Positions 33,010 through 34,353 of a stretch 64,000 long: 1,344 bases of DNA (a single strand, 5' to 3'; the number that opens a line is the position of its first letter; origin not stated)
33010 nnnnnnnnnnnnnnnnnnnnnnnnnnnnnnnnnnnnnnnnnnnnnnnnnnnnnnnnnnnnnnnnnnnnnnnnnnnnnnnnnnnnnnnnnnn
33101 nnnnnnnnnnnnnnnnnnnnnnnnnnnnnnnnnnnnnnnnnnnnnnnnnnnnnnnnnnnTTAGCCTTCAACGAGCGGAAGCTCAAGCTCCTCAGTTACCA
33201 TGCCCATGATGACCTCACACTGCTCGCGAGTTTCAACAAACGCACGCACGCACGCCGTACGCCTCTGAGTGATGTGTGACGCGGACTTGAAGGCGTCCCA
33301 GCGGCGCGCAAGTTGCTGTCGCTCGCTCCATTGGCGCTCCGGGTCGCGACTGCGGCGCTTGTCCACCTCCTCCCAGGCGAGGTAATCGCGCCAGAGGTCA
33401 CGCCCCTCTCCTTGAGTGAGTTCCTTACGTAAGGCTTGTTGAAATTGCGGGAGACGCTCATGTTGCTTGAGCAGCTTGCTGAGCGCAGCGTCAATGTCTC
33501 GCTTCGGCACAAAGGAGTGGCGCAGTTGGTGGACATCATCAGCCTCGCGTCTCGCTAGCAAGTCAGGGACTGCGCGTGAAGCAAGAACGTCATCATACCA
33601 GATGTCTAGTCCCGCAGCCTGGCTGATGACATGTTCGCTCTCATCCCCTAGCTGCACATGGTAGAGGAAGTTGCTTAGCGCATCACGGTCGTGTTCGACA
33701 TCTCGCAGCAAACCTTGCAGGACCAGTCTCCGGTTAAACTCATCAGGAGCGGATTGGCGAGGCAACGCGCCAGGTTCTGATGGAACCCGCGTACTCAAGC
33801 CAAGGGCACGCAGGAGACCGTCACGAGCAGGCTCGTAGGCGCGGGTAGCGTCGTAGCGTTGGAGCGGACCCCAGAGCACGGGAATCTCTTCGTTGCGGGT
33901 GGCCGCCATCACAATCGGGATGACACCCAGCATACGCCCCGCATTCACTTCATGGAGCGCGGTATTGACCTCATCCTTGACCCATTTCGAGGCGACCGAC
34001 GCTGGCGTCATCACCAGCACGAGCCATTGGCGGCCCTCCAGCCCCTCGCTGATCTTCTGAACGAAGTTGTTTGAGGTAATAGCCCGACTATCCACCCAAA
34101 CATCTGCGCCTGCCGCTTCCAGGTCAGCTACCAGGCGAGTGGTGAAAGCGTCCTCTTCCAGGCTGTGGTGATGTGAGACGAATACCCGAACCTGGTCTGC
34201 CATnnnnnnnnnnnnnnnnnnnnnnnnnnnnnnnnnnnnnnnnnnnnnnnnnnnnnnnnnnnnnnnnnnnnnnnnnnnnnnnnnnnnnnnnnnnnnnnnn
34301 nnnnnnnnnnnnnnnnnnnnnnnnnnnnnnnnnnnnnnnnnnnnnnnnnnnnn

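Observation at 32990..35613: TIR-domain protein islet abutting the 3' end of tRNA-Thr: candidate defence locus with an unknown sensor domain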

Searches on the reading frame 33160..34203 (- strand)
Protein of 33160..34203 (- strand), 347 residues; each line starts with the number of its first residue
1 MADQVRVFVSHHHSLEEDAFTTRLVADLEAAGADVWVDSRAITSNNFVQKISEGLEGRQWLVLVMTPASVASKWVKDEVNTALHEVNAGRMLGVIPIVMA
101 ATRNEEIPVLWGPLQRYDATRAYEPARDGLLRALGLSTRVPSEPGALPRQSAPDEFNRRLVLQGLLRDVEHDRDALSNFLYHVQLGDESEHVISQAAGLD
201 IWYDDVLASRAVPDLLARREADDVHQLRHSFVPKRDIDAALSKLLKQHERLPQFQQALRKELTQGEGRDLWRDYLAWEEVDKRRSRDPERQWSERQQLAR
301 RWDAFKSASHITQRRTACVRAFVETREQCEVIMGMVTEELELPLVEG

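Call 4: search_protein_families(library=pfam, proteins=[window:33160-34203:-], max_evalue=1)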
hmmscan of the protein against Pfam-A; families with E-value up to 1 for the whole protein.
window:33160-34203:- (347 aa): 3 families
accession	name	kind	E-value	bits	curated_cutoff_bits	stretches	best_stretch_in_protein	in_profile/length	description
PF13676.11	TIR_2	-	1.2e-19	71.4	28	1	7-128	1-119/122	TIR domain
PF01582.25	TIR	-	1.5e-08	35.1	21.3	1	7-103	4-100/179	TIR domain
PF08937.16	ThsB_TIR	-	8.9e-05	23.3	21.2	1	8-94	1-93/100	Thoeris protein ThsB, TIR-like domain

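Call 5: search_protein_families(library=padloc, proteins=[window:33160-34203:-], max_evalue=1)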
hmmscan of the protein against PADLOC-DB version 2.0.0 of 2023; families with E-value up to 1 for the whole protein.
window:33160-34203:- (347 aa): 12 families
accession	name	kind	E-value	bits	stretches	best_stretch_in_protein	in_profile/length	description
PDLC02012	SAVED5--SAVED_TIR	-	5e-11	40.3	1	5-88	14-97/404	-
PDLC05062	PDC-S66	-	4.8e-10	37.3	1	4-103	148-246/282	-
PDLC02403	Aga_TIR-PNTD1-PNTD2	-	1.5e-07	28.8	1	7-132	5-129/443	Class I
PDLC02421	Aga_TIR-PNTD1-PNTD2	-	1e-06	26.2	1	6-134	5-132/430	Class I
PDLC00434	ThsB1|ThsB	-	2.2e-06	25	1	5-83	139-217/396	TIR-like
PDLC03015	TIR-NLR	-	5e-05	20.2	1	21-106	16-101/824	-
PDLC00423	ThsB1|ThsB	-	5.4e-05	20.9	1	3-79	34-114/190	TIR-like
PDLC00436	ThsB1|ThsB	-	0.00021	18.9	1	4-82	35-116/183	TIR-like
PDLC00419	ThsB1|ThsB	-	0.00075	17.3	1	4-82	27-108/165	TIR-like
PDLC02962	RT-TIR_XII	-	0.0031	14.4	1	2-85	343-426/478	single gene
PDLC02961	RT-TIR_XII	-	0.0049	13.8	1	2-86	345-423/475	single gene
PDLC00417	ThsB1|ThsB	-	0.01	13.3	1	7-83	169-245/303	TIR-like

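Call 9: search_protein_families(library=ncbifam, proteins=[window:33160-34203:-], max_evalue=1)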
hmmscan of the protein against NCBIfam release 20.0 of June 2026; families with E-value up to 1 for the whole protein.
window:33160-34203:- (347 aa): 3 families
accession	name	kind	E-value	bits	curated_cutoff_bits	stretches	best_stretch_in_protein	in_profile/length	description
NF058526.1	Thoeris_type3_ThcB4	equivalog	7.5e-09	34.9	220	1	3-84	126-207/375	Thoeris type III anti-phage system protein ThcB4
NF042941.1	Retron_TIR_antiphage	equivalog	1.1e-07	31.1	600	1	3-98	338-432/464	TIR domain-containing anti-phage reverse transcriptase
NF009824.0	PRK13301.1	equivalog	0.065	12.7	528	1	11-52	93-134/267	putative L-aspartate dehydrogenase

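Call 12: find_homologous_proteins(query=window:33160-34203:-)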
Query window:33160-34203:- (347 aa): 162 proteins with E <= 0.001 among 8000 candidates; the best 120 are listed.
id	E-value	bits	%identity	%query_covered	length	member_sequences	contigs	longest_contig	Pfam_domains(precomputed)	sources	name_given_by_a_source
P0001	1.4e-227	772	100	100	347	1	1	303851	PF01582.26,PF13676.12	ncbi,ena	-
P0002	2.9e-145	501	67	98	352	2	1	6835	PF01582.26,PF13676.12,PF08937.17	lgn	-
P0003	5.8e-138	477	65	100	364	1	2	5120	PF01582.26,PF13676.12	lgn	-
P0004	2.4e-100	354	52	98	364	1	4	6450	PF01582.26,PF13676.12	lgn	-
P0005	1.7e-66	242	73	41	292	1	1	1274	PF01582.26,PF13676.12,PF10137.15,PF08937.17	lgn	-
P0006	2.7e-59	219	78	39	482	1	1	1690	PF01582.26,PF03781.23,PF13676.12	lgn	-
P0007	5.5e-59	218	76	39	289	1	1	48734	PF01582.26,PF03781.23,PF13676.12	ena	-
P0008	6.0e-59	218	69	42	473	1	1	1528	PF13676.12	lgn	-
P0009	9.0e-59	217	77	38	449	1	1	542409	PF01582.26,PF03781.23,PF13676.12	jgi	jgi:formylglycine-generating enzyme required for sulfatase activity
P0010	9.8e-59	217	74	41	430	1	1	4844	PF01582.26,PF03781.23,PF13676.12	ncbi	-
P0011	1.1e-58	217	76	39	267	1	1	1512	PF01582.26,PF13676.12,PF08937.17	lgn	-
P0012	5.4e-58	215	76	39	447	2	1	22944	PF01582.26,PF03781.23,PF13676.12,PF08937.17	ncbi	-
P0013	5.4e-57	211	66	45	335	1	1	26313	PF01582.26,PF13676.12,PF04471.19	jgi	jgi:hypothetical protein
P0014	8.7e-57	211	75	39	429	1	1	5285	PF01582.26,PF03781.23,PF13676.12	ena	-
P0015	4.3e-56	208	72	40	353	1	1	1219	PF01582.26,PF03781.23,PF13676.12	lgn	-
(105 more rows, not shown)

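Call 13: search_solved_structures(query=window:33160-34203:-, max_evalue=1, show_alignments=3)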
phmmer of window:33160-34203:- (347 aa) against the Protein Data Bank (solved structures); distinct sequences matched with E-value up to 1: 19.
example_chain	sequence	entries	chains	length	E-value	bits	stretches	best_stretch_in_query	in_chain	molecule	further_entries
7uwg_A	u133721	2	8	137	0.0001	24.5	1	7-106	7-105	Molecular chaperone Tir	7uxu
8g83_A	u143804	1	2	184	0.00015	24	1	4-106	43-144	NAD(+) hydrolase AbTIR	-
7uxr_A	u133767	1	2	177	0.00019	23.6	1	3-106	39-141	TIR domain protein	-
3h16_A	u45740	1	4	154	0.00041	22.5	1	7-105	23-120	TIR protein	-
4c7m_A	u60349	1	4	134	0.002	20.3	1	8-98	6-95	Toll/interleukin-1 receptor domain-containing protein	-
4lzp_B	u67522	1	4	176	0.0025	20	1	7-98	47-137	Putative uncharacterized protein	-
4lqc_A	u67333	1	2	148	0.0093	18.1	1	8-98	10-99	TcpB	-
9m0n_A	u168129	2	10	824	0.023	16.8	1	43-106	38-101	Tetratricopeptide repeat protein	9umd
9mud_K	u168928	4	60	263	0.1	14.7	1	10-100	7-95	Cat1 (CRISPR associated TIR 1) pentagonal filament | Cat1 (CRISPR associated TIR 1) pentagonal filament assembly | Cat1 (CRISPR-associated TIR 1)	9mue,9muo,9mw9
6wt6_A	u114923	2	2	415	0.23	13.5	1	58-116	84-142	Metazoan TIR-STING fusion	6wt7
5teb_A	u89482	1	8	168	0.33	13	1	7-80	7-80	Recognition of Peronospora parasitica 1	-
6o0u_A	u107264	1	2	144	0.34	12.9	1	2-77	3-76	Sterile alpha and TIR motif-containing protein 1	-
10ra_A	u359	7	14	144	0.34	12.9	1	2-77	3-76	Sterile alpha and TIR motif-containing protein 1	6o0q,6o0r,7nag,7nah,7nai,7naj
8ail_O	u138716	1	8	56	0.5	12.4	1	320-341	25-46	Bacillus phage VMY22 p56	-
9mw1_B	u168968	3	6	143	0.55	12.3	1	5-77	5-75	NAD(+) hydrolase SARM1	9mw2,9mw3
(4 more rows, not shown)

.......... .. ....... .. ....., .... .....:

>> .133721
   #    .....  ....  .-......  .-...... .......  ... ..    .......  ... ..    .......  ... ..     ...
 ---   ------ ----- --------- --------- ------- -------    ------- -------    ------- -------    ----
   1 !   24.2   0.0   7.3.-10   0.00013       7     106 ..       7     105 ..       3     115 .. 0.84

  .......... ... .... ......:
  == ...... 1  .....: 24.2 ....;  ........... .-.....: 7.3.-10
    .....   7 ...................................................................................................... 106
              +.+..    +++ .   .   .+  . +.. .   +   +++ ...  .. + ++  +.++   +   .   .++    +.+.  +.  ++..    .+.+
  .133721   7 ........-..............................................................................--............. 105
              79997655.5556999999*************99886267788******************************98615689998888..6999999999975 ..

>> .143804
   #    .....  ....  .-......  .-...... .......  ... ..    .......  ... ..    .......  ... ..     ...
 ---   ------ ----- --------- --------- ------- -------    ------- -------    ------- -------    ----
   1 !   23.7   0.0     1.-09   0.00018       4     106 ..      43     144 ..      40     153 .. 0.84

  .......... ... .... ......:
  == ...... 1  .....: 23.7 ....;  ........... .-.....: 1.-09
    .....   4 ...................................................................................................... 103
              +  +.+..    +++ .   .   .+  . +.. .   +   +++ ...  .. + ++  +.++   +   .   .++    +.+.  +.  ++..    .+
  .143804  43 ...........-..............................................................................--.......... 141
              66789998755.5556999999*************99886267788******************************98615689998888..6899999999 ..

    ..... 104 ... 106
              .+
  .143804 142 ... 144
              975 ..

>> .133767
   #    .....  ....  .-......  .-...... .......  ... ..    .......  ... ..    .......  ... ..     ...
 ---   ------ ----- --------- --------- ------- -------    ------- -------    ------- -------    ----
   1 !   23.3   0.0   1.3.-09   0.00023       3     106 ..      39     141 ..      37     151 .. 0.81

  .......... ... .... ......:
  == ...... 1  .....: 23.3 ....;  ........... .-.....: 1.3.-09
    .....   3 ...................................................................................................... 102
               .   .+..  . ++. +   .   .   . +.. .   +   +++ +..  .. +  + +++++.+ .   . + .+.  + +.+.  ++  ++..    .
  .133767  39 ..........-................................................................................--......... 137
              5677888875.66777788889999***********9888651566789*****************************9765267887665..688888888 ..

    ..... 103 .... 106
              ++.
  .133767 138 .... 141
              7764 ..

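Call 14: find_encoding_contigs(protein=P0001, flank=10000, max_places=3)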
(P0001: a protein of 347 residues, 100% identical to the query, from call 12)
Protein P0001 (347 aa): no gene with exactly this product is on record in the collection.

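Call 15: find_encoding_contigs(protein=P0002, flank=10000, max_places=4)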
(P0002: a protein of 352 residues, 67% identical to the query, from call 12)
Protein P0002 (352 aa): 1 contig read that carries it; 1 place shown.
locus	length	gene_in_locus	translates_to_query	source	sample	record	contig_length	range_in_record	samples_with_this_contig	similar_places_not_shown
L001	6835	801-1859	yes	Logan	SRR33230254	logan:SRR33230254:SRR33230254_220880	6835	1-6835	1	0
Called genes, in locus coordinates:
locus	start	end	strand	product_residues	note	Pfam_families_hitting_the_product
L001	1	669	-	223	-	?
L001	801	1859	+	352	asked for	PF01582:TIR (weak), PF08937:ThsB_TIR (weak), PF13676:TIR_2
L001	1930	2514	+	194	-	-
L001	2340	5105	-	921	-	PF22763:NrS1-1_pol-like_HBD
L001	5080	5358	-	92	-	-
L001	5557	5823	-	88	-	-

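Call 16: find_encoding_contigs(protein=P0003, flank=10000, max_places=4)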
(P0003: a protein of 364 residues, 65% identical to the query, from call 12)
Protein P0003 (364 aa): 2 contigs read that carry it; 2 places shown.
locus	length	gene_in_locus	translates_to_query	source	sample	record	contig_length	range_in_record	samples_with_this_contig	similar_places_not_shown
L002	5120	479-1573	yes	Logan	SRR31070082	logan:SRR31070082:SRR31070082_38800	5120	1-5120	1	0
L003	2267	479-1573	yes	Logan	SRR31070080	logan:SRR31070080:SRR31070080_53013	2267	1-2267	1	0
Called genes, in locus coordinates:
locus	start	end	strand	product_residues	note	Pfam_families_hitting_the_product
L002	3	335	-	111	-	?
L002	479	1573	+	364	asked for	PF01582:TIR, PF13676:TIR_2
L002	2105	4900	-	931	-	PF22763:NrS1-1_pol-like_HBD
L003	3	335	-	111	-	?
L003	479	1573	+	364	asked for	PF01582:TIR, PF13676:TIR_2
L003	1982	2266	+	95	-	?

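Call 17: find_encoding_contigs(protein=P0004, flank=10000, max_places=4)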
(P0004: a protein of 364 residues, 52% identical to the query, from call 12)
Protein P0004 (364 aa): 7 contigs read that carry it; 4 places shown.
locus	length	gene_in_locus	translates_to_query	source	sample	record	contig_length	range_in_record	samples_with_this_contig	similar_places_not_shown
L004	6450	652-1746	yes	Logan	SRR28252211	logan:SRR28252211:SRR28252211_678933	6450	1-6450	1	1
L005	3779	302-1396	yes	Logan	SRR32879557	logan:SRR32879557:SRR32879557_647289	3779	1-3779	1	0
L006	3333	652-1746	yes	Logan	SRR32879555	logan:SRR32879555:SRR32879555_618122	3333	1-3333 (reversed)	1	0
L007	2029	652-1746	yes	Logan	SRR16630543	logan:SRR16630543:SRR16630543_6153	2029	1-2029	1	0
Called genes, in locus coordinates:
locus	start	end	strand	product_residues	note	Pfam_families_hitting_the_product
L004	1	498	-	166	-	?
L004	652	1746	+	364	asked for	PF01582:TIR (weak), PF13676:TIR_2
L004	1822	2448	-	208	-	-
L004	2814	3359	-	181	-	-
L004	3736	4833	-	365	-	PF13481:AAA_25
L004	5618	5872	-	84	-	-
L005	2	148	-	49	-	?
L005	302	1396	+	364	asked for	PF01582:TIR (weak), PF13676:TIR_2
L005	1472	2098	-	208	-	-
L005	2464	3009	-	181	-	-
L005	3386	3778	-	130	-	?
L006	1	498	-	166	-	?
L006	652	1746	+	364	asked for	PF01582:TIR (weak), PF13676:TIR_2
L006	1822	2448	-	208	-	-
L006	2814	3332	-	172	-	?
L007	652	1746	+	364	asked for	PF01582:TIR (weak), PF13676:TIR_2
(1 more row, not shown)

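Call 30: search_protein_families(library=pfam, proteins=[L001:1-669:-, L004:1-498:-, L001:2340-5105:-, L004:1822-2448:-, L004:2814-3359:-], max_evalue=0.01)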
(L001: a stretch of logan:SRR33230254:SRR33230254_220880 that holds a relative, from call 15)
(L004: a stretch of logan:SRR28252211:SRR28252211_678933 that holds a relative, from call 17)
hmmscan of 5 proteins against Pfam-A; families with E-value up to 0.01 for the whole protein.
L001:1-669:- (223 aa): 1 family
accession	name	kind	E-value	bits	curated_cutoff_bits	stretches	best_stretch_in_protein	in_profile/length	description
PF22240.1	ISP_coupler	-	0.00028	21.7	27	1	179-219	26-66/126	Type ISP restriction-modification enzyme, coupler domain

L004:1-498:- (166 aa): 0 families

L001:2340-5105:- (921 aa): 1 family
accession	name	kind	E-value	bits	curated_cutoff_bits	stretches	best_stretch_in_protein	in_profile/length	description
PF22763.1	NrS1-1_pol-like_HBD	-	1.1e-18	67.2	27.9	1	237-293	1-57/64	NrS-1 polymerase HBD domain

L004:1822-2448:- (208 aa): 0 families

L004:2814-3359:- (181 aa): 0 families

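Call 37: search_protein_families(library=ncbifam, proteins=[L001:1-669:-, L004:1-498:-, L001:2340-5105:-, L004:3736-4833:-], max_evalue=0.1)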
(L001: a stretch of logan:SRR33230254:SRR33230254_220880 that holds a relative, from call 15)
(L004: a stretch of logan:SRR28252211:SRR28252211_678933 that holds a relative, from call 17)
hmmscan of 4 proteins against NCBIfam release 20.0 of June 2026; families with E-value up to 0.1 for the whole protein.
L001:1-669:- (223 aa): 0 families

L004:1-498:- (166 aa): 0 families

L001:2340-5105:- (921 aa): 2 families
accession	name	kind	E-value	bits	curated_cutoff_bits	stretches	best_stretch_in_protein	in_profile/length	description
NF006743.0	PRK09270.1-2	equivalog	0.0036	16.4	227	1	324-378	4-58/217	nucleoside/nucleotide kinase family protein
TIGR00674.1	dapA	equivalog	0.014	14.2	206.15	1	151-202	169-220/286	4-hydroxy-tetrahydrodipicolinate synthase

L004:3736-4833:- (365 aa): 1 family
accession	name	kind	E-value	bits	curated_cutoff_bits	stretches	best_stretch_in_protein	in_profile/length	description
NF003301.0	PRK04301.1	equivalog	0.06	12.5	259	0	52-106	93-145/316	DNA repair and recombination protein RadA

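Call 38: search_protein_families(library=padloc, proteins=[L001:1-669:-, L004:1-498:-], max_evalue=0.1)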
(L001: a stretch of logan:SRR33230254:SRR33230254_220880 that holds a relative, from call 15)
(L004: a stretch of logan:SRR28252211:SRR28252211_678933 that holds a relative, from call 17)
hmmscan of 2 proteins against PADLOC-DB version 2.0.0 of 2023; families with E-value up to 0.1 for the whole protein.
L001:1-669:- (223 aa): 3 families
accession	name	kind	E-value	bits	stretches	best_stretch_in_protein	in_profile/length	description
PDLC03621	REase_MTase_IIG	-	6.8e-34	115.1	1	14-221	7-220/1024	Type IIG restriction enzyme-methyltransferase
PDLC04134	mad2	-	2e-11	41.4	1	57-216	34-170/492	mads_2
PDLC03597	REase_MTase_IIG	-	0.033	9.7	1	183-220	760-797/1646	Type IIG restriction enzyme-methyltransferase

L004:1-498:- (166 aa): 1 family
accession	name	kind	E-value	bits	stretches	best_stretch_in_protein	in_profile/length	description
PDLC03621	REase_MTase_IIG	-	1.5e-27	94.1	1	19-165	7-159/1024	Type IIG restriction enzyme-methyltransferase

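Call 43: predict_structure(alignment_id=A2)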
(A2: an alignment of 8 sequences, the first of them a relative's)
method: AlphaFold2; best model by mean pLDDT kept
length: 347 residues; sequences in the alignment: 8
mean_pLDDT: 71.2   pTM: 0.52
mean pLDDT of the five models: 71.2, 70.9, 69.2, 68.1, 67.8
residues with pLDDT >= 90: 41; 70-90: 153; 50-70: 110; < 50: 43
segments of 3 or more residues with pLDDT < 50: 1-3, 103-106, 138-153, 187-197, 345-347
pLDDT, mean of each block of 10 residues (from residue 1): 52 65 79 65 53 56 65 60 52 60 50 64 74 61 32 65 89 84 54 48 85 87 81 83 94 94 89 83 72 83 89 89 89 85 55
secondary structure, 60 per line:
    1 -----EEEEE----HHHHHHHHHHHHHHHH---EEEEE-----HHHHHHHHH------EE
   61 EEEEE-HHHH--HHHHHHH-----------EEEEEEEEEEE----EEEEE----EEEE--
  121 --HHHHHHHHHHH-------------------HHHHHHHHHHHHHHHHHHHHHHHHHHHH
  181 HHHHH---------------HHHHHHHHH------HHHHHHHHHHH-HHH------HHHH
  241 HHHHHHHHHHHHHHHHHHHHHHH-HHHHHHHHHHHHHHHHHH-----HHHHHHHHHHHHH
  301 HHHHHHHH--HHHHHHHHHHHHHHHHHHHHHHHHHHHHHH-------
elements in order: E6-10 H15-30 E34-38 H44-52 E59-65 H67-70 H73-79 E91-101 E106-110 E115-118 H123-133 H153-185 H201-209 H216-226 H237-263 H265-282 H288-308 H311-340
